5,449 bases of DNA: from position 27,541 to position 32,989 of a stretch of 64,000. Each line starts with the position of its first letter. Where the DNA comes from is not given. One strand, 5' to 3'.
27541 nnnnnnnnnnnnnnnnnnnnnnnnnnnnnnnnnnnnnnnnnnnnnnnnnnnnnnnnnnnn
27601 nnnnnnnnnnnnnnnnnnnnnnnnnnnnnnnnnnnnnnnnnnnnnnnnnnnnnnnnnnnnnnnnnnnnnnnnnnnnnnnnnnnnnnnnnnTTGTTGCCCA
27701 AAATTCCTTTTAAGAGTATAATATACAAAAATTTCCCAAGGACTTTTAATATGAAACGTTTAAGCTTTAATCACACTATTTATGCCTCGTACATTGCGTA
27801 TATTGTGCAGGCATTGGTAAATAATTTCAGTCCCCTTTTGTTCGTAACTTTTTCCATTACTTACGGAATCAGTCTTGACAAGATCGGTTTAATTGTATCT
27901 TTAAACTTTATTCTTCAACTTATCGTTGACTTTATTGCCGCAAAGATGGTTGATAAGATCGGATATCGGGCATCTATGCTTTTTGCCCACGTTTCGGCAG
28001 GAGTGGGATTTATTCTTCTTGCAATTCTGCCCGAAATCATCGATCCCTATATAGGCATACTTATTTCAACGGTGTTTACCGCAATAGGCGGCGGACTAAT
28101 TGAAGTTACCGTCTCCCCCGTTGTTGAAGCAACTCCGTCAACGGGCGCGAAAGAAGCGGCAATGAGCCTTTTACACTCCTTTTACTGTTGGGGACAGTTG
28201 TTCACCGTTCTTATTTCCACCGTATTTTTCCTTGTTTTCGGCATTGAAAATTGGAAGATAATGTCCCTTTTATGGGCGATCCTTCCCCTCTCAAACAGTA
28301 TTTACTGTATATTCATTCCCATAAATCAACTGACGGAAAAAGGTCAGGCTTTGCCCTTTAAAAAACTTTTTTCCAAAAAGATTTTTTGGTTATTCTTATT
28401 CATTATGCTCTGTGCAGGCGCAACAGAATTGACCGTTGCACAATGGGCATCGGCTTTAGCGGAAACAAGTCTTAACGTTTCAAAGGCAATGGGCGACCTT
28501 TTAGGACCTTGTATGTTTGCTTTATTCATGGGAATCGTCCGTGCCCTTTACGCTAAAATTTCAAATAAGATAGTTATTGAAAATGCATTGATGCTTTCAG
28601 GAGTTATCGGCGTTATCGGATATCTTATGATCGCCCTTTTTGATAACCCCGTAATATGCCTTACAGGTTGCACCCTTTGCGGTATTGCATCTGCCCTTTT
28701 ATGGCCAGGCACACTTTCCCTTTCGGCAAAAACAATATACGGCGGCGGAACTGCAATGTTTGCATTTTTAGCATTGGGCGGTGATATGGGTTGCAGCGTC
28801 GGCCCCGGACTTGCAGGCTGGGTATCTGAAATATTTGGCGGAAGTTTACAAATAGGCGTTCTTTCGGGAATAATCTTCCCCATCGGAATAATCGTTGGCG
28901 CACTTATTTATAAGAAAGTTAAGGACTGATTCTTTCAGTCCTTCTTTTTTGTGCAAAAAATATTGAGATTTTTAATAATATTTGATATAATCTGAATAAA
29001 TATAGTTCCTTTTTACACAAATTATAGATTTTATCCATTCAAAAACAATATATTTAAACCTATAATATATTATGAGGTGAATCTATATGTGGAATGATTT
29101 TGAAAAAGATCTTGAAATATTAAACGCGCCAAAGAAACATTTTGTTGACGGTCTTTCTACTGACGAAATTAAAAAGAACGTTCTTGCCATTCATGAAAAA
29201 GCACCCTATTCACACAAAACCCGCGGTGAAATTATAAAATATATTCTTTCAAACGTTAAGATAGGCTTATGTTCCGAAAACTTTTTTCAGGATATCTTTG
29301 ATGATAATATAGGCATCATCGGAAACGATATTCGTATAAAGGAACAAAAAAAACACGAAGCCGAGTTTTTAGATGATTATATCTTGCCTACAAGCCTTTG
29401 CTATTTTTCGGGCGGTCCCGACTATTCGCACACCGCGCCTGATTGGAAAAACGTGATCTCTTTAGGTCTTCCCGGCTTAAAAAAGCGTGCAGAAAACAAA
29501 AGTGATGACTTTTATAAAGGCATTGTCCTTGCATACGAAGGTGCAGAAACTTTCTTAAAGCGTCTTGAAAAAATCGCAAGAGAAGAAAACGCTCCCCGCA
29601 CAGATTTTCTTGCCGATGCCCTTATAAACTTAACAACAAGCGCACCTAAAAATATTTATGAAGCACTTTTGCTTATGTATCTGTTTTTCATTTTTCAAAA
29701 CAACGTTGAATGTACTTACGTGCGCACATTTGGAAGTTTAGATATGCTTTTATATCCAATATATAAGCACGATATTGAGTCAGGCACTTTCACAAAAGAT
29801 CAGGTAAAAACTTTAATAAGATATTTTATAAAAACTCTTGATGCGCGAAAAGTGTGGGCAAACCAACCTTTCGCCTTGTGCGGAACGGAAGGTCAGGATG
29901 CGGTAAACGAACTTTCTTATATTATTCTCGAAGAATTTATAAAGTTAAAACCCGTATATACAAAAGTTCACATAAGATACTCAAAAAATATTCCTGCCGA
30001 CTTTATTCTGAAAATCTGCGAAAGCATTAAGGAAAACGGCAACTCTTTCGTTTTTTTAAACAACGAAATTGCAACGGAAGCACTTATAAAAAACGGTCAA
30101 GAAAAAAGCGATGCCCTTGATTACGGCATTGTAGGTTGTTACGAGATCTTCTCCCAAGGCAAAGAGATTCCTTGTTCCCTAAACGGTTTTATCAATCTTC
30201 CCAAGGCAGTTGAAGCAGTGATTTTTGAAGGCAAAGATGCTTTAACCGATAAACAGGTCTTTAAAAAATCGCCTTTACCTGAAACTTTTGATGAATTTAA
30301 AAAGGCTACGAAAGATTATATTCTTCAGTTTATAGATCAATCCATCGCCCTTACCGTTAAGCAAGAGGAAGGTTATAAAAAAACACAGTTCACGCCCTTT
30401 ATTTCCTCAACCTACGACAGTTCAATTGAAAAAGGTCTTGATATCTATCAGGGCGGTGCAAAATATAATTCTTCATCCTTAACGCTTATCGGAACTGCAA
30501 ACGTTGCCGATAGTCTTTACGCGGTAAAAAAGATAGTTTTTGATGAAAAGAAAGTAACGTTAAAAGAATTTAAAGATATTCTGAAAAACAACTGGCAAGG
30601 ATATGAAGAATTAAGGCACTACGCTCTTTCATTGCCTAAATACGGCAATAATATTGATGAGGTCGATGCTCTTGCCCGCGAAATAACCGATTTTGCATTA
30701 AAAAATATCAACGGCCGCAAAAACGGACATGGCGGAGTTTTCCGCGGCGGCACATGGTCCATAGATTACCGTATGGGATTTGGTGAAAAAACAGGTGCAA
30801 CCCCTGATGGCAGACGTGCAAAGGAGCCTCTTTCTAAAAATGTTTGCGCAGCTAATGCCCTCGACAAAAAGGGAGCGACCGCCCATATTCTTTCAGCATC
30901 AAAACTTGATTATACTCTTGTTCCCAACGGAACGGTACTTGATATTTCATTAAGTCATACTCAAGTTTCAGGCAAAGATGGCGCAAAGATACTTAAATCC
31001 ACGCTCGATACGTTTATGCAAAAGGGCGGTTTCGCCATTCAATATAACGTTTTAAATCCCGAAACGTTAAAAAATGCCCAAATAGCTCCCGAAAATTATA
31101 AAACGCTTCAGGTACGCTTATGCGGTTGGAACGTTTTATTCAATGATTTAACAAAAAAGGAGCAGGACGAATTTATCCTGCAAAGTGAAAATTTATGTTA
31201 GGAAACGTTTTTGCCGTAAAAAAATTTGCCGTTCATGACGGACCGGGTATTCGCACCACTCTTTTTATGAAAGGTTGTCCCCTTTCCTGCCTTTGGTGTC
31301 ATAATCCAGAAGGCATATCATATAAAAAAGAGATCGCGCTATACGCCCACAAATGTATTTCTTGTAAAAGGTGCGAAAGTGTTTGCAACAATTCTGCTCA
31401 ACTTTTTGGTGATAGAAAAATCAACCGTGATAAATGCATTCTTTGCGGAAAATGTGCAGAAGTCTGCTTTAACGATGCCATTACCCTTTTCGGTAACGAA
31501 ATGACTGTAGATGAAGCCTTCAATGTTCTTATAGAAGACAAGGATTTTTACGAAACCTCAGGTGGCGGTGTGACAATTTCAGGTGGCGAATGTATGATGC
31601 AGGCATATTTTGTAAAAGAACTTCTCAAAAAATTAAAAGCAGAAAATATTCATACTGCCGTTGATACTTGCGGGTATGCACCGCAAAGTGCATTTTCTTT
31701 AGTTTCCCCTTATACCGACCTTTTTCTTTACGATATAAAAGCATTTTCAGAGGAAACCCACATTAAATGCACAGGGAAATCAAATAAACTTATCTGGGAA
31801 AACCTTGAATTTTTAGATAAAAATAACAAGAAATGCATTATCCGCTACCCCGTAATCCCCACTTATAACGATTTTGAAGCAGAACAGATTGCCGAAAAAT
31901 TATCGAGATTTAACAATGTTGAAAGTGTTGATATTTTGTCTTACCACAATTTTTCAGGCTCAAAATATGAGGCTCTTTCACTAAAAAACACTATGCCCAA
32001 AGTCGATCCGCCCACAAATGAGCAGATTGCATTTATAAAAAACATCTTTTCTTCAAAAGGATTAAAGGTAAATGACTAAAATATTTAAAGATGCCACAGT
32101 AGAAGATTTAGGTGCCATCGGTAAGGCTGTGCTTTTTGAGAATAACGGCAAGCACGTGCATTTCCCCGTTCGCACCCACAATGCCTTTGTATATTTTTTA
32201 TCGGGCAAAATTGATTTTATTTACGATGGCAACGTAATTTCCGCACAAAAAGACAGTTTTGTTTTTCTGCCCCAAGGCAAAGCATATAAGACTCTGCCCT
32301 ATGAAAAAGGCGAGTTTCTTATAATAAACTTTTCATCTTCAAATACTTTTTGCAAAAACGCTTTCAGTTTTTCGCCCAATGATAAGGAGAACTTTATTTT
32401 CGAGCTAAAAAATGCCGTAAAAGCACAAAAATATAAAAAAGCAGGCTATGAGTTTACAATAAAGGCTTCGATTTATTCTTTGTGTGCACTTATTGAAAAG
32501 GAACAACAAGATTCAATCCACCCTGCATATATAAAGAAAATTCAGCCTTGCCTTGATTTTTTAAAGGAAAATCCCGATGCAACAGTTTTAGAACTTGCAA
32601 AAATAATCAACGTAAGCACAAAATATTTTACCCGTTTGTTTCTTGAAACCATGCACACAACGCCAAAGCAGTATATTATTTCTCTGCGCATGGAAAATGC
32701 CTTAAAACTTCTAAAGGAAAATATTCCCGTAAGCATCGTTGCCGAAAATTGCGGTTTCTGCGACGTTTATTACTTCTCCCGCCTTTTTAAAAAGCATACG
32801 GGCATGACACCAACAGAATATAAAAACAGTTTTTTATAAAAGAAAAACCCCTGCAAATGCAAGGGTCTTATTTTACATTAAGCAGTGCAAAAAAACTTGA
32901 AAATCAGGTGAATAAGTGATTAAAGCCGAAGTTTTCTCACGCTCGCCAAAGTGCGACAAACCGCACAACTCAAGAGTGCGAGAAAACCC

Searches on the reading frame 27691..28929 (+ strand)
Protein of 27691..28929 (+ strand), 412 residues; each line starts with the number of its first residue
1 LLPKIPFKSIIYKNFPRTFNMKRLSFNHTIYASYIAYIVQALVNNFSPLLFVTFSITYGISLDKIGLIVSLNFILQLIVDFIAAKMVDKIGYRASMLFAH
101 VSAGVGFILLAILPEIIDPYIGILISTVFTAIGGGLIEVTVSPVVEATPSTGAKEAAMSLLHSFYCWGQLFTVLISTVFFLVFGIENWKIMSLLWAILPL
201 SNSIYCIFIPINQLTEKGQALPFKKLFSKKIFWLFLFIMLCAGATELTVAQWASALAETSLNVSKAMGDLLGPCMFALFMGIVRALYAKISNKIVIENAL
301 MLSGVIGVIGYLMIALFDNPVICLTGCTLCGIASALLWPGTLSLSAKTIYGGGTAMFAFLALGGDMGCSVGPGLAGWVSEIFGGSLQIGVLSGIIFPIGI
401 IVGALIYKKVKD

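Call 14: search_protein_families(library=pfam, proteins=[window:27691-28929:+])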
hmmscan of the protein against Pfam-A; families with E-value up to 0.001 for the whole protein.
window:27691-28929:+ (412 aa): 2 families
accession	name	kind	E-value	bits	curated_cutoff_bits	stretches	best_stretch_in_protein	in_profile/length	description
PF07690.21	MFS_1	-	2.2e-24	86.5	33.4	1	35-372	3-347/347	Major Facilitator Superfamily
PF00083.30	Sugar_tr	-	2.3e-06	27.2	22.3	1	64-210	47-192/452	Sugar (and other) transporter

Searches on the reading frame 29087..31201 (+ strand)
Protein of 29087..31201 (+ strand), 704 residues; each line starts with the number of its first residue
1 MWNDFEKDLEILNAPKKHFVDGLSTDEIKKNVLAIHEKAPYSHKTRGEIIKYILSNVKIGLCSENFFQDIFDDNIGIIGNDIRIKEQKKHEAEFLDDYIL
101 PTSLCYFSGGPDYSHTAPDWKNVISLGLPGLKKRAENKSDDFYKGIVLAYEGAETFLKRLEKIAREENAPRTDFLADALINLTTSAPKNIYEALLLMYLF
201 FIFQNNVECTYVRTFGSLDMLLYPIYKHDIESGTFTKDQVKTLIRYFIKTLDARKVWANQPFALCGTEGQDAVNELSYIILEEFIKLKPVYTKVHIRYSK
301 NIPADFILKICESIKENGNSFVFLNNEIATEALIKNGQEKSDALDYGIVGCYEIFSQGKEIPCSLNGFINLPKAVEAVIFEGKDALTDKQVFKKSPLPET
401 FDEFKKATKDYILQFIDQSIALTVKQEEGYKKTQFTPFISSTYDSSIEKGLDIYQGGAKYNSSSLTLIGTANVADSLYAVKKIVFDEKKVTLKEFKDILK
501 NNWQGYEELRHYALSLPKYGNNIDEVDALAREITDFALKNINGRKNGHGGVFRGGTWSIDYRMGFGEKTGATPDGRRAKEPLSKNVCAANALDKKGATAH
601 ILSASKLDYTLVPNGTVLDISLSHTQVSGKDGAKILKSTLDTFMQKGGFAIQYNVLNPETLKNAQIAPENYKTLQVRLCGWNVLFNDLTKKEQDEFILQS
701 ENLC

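Call 14: search_protein_families(library=pfam, proteins=[window:29087-31201:+])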
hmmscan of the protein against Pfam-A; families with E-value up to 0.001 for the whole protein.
window:29087-31201:+ (704 aa): 2 families
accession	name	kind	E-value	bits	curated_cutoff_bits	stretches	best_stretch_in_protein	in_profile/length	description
PF02901.20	PFL-like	-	1.1e-96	325.4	24.3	1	112-566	156-647/647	Pyruvate formate lyase-like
PF01228.26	Gly_radical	-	3.4e-19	69.8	22.2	1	584-686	3-106/106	Glycine radical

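Call 54: find_homologous_proteins(query=window:29087-31198:+, max_evalue=1e-50)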
Query window:29087-31198:+ (704 aa): 253 proteins with E <= 1e-50 among 8000 candidates; the best 120 are listed.
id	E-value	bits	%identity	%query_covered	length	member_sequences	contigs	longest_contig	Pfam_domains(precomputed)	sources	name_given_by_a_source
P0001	0.0e+0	1565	98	100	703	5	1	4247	PF02901.21,PF01228.27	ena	-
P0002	0.0e+0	1232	78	97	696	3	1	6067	PF02901.21,PF01228.27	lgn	-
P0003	0.0e+0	1218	76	100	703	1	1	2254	PF02901.21,PF01228.27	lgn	-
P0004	0.0e+0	1205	75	100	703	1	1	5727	PF02901.21,PF01228.27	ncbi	-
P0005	0.0e+0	1198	74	100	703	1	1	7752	PF02901.21,PF01228.27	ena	-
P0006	0.0e+0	1187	75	100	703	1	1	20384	PF02901.21,PF01228.27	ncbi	-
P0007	0.0e+0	1169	73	100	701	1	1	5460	PF02901.21,PF01228.27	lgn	-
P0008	0.0e+0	1166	73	100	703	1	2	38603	PF02901.21,PF01228.27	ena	-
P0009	0.0e+0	1162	72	100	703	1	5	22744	PF02901.21,PF01228.27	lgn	-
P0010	0.0e+0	1032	64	100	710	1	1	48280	PF02901.21,PF01228.27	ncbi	-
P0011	0.0e+0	1019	64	100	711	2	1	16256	PF02901.21,PF01228.27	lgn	-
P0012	3.0e-293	993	63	100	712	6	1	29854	PF02901.21,PF01228.27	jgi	jgi:formate C-acetyltransferase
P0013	4.0e-293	992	61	100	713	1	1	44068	PF02901.21,PF01228.27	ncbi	-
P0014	1.3e-292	991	61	100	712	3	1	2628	PF02901.21,PF01228.27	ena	-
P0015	5.5e-289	979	62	100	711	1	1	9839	PF02901.21,PF01228.27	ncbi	-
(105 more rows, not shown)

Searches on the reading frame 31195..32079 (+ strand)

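Call 58: search_protein_families(library=pfam, proteins=[window:31195-32079:+])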
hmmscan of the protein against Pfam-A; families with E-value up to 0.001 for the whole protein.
window:31195-32079:+ (294 aa): 9 families
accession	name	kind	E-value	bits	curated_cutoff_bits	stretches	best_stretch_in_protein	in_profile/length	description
PF04055.27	Radical_SAM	-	4.5e-15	56.7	29.5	1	91-236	14-166/166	Radical SAM superfamily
PF00037.32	Fer4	-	6.8e-11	42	21.1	1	75-97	2-24/24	4Fe-4S binding domain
PF13353.11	Fer4_12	-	7.3e-11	43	22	1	15-161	2-92/137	4Fe-4S single cluster domain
PF12838.12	Fer4_7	-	3.4e-07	31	27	1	53-93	1-50/52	4Fe-4S dicluster domain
PF12837.12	Fer4_6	-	7.8e-07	29.2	25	1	76-91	4-19/24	4Fe-4S binding domain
PF13484.11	Fer4_16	-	1.4e-05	26.2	30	0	80-107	1-28/66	4Fe-4S double cluster binding domain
PF14697.11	Fer4_21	-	2.7e-05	24.6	35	1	75-103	2-33/59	4Fe-4S dicluster domain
PF12797.12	Fer4_2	-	0.00034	20.8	24.5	0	75-91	4-20/22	4Fe-4S binding domain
PF13183.11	Fer4_8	-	0.00058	20.8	27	0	79-92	3-16/68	4Fe-4S dicluster domain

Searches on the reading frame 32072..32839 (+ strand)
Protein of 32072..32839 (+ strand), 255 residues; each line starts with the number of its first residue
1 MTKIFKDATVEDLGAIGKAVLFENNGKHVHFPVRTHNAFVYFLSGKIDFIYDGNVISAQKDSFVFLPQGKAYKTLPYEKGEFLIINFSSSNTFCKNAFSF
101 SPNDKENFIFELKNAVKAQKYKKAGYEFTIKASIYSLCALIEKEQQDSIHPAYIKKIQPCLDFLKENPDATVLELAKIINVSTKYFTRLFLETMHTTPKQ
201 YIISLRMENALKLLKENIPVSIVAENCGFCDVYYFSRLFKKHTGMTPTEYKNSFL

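Call 58: search_protein_families(library=pfam, proteins=[window:32072-32839:+])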
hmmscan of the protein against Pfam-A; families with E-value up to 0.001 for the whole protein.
window:32072-32839:+ (255 aa): 2 families
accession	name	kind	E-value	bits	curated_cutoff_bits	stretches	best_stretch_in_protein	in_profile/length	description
PF12833.13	HTH_18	-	2.7e-21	76.1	33.6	1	175-252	1-79/80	Helix-turn-helix domain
PF00165.29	HTH_AraC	-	5.1e-18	65.2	26.6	1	215-250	6-40/42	Bacterial regulatory helix-turn-helix proteins, AraC family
